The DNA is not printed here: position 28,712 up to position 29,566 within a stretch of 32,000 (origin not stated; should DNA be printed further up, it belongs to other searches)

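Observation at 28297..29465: Translationally coupled pair: a LuxR-type ligand-binding domain without HTH, plus a CI-like repressor whose S24 domain has lost its catalytic Ser and Lys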

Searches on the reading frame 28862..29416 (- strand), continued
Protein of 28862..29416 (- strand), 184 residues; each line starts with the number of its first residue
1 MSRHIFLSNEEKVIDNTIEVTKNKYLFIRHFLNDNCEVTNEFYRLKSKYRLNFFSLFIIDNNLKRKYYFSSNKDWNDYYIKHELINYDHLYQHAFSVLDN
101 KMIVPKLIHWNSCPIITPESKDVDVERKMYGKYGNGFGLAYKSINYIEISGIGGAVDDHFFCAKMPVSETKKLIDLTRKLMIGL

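Call 33: search_solved_structures(query=A3, max_evalue=10, show_alignments=4)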
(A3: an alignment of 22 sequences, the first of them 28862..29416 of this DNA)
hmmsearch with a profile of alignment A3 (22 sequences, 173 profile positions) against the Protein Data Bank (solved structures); distinct sequences matched with E-value up to 10: 1.
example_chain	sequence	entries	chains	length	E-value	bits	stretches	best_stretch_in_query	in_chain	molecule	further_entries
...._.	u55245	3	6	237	0.54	12.8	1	35-84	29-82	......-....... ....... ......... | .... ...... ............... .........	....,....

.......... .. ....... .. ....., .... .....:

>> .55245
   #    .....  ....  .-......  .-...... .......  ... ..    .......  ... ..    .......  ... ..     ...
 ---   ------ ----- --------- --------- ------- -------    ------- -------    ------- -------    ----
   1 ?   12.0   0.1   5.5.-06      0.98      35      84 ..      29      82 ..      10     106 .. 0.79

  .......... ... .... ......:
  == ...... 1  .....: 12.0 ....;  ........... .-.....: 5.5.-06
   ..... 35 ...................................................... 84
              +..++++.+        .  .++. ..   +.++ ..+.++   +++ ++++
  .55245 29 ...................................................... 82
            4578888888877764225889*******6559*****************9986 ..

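Call 38: find_encoding_contigs(protein=P0012, flank=6000, max_places=3)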
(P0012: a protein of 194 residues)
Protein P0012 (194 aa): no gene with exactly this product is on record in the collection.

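Call 39: find_encoding_contigs(protein=P0013, flank=6000, max_places=3)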
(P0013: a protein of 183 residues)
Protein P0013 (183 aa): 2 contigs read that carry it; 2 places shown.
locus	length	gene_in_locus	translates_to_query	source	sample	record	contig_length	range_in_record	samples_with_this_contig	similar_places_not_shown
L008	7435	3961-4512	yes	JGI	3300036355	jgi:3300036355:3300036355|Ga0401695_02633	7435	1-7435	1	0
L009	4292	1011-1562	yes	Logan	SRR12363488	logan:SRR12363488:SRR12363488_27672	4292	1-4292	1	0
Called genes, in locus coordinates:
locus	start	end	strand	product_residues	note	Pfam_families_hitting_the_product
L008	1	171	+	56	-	?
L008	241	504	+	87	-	-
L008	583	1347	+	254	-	PF00106:adh_short, PF08659:KR (faint), PF13561:adh_short_C2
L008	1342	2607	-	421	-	PF01051:Rep3_N, PF21205:Rep3_C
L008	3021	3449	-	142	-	PF20791:Acyl-ACP_TE_C (weak), PF01643:Acyl-ACP_TE, PF13279:4HBT_2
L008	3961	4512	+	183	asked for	-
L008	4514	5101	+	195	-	-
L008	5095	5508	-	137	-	PF13279:4HBT_2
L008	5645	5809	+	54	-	-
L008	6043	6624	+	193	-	-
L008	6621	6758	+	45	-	-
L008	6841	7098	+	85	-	-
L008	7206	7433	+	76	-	?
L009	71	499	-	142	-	PF20791:Acyl-ACP_TE_C (weak), PF01643:Acyl-ACP_TE, PF13279:4HBT_2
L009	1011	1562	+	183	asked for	-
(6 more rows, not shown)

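Call 40: find_encoding_contigs(protein=P0027, flank=6000, max_places=3)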
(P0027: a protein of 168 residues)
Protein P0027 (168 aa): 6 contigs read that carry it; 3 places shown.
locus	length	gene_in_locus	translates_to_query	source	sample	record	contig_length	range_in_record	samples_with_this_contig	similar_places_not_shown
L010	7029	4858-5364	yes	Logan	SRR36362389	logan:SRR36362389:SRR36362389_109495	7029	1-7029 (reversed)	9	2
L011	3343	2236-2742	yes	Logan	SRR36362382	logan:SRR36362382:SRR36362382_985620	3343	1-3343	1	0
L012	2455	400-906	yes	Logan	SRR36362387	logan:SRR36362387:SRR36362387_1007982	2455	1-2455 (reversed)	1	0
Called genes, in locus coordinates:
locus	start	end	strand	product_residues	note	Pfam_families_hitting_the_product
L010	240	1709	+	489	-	PF01637:ATPase_2, PF13191:AAA_16 (weak), PF13173:AAA_14 (weak), PF13401:AAA_22 (weak)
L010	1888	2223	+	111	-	-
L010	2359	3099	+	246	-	PF13489:Methyltransf_23, PF08241:Methyltransf_11, PF08242:Methyltransf_12 (weak), PF13649:Methyltransf_25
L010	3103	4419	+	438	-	PF00083:Sugar_tr, PF07690:MFS_1, PF00083:Sugar_tr (weak)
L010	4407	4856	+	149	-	PF13279:4HBT_2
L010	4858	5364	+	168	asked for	-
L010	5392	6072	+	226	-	-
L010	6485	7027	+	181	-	?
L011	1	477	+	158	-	?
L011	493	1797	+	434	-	PF00083:Sugar_tr, PF07690:MFS_1, PF00083:Sugar_tr (weak)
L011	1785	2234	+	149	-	PF13279:4HBT_2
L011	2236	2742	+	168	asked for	-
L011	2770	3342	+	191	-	?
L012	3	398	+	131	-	?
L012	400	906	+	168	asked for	-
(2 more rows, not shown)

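Call 43: search_protein_families(library=pfam, proteins=[L008:4514-5101:+, L010:5392-6072:+, L008:5095-5508:-, L010:4407-4856:+, L008:3021-3449:-, L008:6043-6624:+, L010:6485-7027:+], max_evalue=0.5)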
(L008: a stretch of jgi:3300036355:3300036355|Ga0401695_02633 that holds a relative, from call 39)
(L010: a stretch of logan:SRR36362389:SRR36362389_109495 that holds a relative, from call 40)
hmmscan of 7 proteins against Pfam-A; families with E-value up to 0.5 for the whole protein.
L008:4514-5101:+ (195 aa): 1 family
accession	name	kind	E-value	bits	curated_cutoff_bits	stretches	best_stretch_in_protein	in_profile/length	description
PF01297.22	ZnuA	-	0.034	14.1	29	1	21-63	171-213/263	Zinc-uptake complex component A periplasmic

L010:5392-6072:+ (226 aa): 2 families
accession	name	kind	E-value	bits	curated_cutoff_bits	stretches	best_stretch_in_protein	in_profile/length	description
PF12844.13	HTH_19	-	0.015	15.6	30.2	1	15-85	1-63/64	Helix-turn-helix domain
PF01381.28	HTH_3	-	0.17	12.4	23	1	18-47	1-30/55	Helix-turn-helix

L008:5095-5508:- (137 aa): 3 families
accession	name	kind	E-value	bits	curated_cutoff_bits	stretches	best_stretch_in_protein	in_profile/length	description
PF13279.12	4HBT_2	-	3.8e-12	47.2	25.5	1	17-125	1-111/122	Thioesterase-like superfamily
PF03061.28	4HBT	-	0.00013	22.7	20.6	1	25-90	1-59/79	Thioesterase superfamily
PF03662.20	Glyco_hydro_79n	-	0.077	12.5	23.1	1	6-88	197-279/318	Glycosyl hydrolase family 79, N-terminal domain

L010:4407-4856:+ (149 aa): 3 families
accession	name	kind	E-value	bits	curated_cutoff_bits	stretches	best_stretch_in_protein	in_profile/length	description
PF13279.12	4HBT_2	-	4.2e-19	69.6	25.5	1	25-142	1-120/122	Thioesterase-like superfamily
PF03061.28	4HBT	-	0.00077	20.2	20.6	1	42-109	10-72/79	Thioesterase superfamily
PF01643.23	Acyl-ACP_TE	-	0.00079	19.6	23.7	1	19-142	4-129/131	Acyl-ACP thioesterase N-terminal domain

L008:3021-3449:- (142 aa): 5 families
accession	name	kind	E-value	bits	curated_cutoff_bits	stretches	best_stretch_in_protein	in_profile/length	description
PF13279.12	4HBT_2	-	5.8e-14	53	25.5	1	17-128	3-117/122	Thioesterase-like superfamily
PF01643.23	Acyl-ACP_TE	-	1.8e-08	34.6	23.7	1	8-127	3-125/131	Acyl-ACP thioesterase N-terminal domain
PF20791.3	Acyl-ACP_TE_C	-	1.9e-07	31.6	21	1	11-58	10-56/101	Acyl-ACP thioesterase C-terminal domain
PF03061.28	4HBT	-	0.00039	21.1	20.6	1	24-102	2-74/79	Thioesterase superfamily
PF25301.1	CUT_C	-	0.081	13.2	30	1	26-101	24-94/125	Cuticlin C-terminal domain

L008:6043-6624:+ (193 aa): 3 families
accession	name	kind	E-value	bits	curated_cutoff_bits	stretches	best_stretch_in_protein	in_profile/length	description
PF01381.28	HTH_3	-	0.025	15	23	1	18-64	10-55/55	Helix-turn-helix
PF25492.1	DUF7911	-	0.033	13.8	26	1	103-178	177-249/300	Domain of unknown function (DUF7911)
PF12844.13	HTH_19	-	0.15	12.4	30.2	1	18-64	13-58/64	Helix-turn-helix domain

L010:6485-7027:+ (181 aa): 4 families
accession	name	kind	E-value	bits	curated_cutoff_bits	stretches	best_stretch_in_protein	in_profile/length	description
PF13730.12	HTH_36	-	0.00023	21.4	25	1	35-90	2-55/55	Helix-turn-helix domain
PF13545.12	HTH_Crp_2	-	0.0012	19.2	27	1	42-91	6-53/70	Crp-like helix-turn-helix domain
PF09339.16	HTH_IclR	-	0.002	18.3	22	1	61-92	19-50/52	IclR helix-turn-helix domain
PF02082.26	Rrf2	-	0.038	14.6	30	1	59-93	22-56/132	Iron-dependent Transcriptional regulator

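Call 48: find_related_loci(query=A1, collection=genome_contigs, flank=8000)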
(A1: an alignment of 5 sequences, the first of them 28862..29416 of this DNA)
Query A1 (184 aa) in genome_contigs; peptide patterns used: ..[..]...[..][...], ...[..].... (x = any residue, [..] = any of these).
65 stretches matched a pattern, but none encodes a relative of the query by tblastn (E <= 1e-3).

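Call 49: find_encoding_contigs(protein=P0016, flank=5000, max_places=2)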
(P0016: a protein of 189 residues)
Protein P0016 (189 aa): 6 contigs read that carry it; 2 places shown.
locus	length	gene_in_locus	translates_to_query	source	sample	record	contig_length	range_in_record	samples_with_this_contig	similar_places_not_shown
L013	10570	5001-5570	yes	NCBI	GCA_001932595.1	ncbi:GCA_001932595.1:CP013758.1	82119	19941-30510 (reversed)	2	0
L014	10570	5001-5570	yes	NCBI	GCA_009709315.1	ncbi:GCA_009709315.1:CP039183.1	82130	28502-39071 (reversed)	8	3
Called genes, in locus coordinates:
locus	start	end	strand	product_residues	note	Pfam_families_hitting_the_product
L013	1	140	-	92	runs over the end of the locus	-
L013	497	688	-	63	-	-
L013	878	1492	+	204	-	PF01381:HTH_3 (weak), PF12844:HTH_19 (weak), PF13443:HTH_26, PF00717:Peptidase_S24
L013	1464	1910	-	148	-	PF01381:HTH_3 (weak)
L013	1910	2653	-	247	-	PF02592:Vut_1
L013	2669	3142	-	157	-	-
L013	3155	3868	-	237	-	PF08241:Methyltransf_11, PF08242:Methyltransf_12, PF13649:Methyltransf_25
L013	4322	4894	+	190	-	-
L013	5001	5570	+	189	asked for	-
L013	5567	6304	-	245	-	PF00106:adh_short, PF01370:Epimerase, PF08659:KR (weak), PF13561:adh_short_C2, PF23441:SDR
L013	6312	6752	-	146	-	PF13279:4HBT_2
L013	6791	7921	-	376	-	PF00724:Oxidored_FMN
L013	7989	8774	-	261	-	PF13489:Methyltransf_23, PF13649:Methyltransf_25, PF13847:Methyltransf_31, PF08241:Methyltransf_11, PF08242:Methyltransf_12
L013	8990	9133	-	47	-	PF12728:HTH_17 (weak)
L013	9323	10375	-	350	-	-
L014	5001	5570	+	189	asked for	-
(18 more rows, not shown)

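Call 50: find_encoding_contigs(protein=P0015, flank=5000, max_places=2)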
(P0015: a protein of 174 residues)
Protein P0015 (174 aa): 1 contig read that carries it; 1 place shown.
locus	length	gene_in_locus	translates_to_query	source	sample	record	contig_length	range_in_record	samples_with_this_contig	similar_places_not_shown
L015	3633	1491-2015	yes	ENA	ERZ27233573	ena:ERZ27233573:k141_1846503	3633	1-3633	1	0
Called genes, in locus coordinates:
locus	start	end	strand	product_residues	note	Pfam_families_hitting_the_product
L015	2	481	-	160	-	?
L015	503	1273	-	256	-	PF05175:MTS (faint), PF13649:Methyltransf_25, PF08241:Methyltransf_11 (weak), PF08242:Methyltransf_12 (weak)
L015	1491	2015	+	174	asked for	-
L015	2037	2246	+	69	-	-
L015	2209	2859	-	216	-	-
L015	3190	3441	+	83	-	-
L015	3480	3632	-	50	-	?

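Call 54: search_dna_similar(query=P0016, collection=plasmids, mode=protein, max_evalue=0.001, max_rows=30)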
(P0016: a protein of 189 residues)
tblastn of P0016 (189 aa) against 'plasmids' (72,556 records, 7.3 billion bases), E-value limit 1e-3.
Records with a match: 15; places in all: 15; records where one place covers at least 80% of the query: 14.
Best place of each record, by identity: >=99% 9; <60% 6.
By first word of the organism name: Piscirickettsia 9; Serratia 4; Francisella 1; Aquicella 1.
By predicted mobility (MOB-suite, as given by PLSDB): non-mobilizable 9; mobilizable 6.
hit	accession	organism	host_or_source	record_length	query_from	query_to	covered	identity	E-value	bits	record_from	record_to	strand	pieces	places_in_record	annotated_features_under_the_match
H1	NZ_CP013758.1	Piscirickettsia salmonis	Salmo salar,liver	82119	1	189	100%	100.0%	5e-124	391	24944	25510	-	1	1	autoinducer binding domain-containing protein | SDR family NAD(P)-dependent oxidoreductase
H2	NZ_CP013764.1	Piscirickettsia salmonis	Salmo salar,liver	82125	1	189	100%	100.0%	5e-124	391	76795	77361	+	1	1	autoinducer binding domain-containing protein | SDR family NAD(P)-dependent oxidoreductase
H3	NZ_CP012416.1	Piscirickettsia salmonis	Salmo salar,Kidney,kidney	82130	1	189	100%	100.0%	5e-124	391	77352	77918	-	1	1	autoinducer binding domain-containing protein | SDR family NAD(P)-dependent oxidoreductase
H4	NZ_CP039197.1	Piscirickettsia salmonis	Salmo salar,cell culture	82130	1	189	100%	100.0%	5e-124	391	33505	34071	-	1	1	autoinducer binding domain-containing protein | SDR family NAD(P)-dependent oxidoreductase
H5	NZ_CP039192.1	Piscirickettsia salmonis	Salmo salar,cell culture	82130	1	189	100%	100.0%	5e-124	391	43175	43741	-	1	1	autoinducer binding domain-containing protein | SDR family NAD(P)-dependent oxidoreductase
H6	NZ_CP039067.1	Piscirickettsia salmonis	Oncorhynchus mykiss,cell culture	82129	1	189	100%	100.0%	5e-124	391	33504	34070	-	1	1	autoinducer binding domain-containing protein | SDR family NAD(P)-dependent oxidoreductase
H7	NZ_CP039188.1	Piscirickettsia salmonis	Salmo salar,cell culture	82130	1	189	100%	100.0%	5e-124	391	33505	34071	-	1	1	autoinducer binding domain-containing protein | SDR family NAD(P)-dependent oxidoreductase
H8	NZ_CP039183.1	Piscirickettsia salmonis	Salmo salar,cell culture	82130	1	189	100%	100.0%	5e-124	391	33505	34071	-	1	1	autoinducer binding domain-containing protein | SDR family NAD(P)-dependent oxidoreductase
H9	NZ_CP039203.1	Piscirickettsia salmonis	Salmo salar,cell culture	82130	1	189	100%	100.0%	5e-124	391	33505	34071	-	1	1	autoinducer binding domain-containing protein | SDR family NAD(P)-dependent oxidoreductase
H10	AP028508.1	Serratia marcescens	-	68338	1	166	88%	40.4%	6e-25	107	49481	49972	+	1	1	hypothetical protein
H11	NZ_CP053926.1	Serratia marcescens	Homo sapiens,platelet concentrate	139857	1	167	88%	39.5%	6e-24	104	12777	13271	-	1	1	hypothetical protein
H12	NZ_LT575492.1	Serratia marcescens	Bursaphelenchus xylophilus,Cuticle of ...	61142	1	166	88%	39.8%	4e-24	105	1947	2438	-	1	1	hypothetical protein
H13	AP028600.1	Serratia marcescens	-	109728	1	163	86%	39.9%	4e-24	105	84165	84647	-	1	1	hypothetical protein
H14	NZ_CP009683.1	Francisella tularensis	Human clinical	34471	3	163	85%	34.8%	2e-12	96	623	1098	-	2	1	hypothetical protein (x2)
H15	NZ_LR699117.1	Aquicella lusitana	Borehole HDN1, spa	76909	3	146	76%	36.1%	2e-21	98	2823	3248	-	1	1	autoinducer binding domain-containing protein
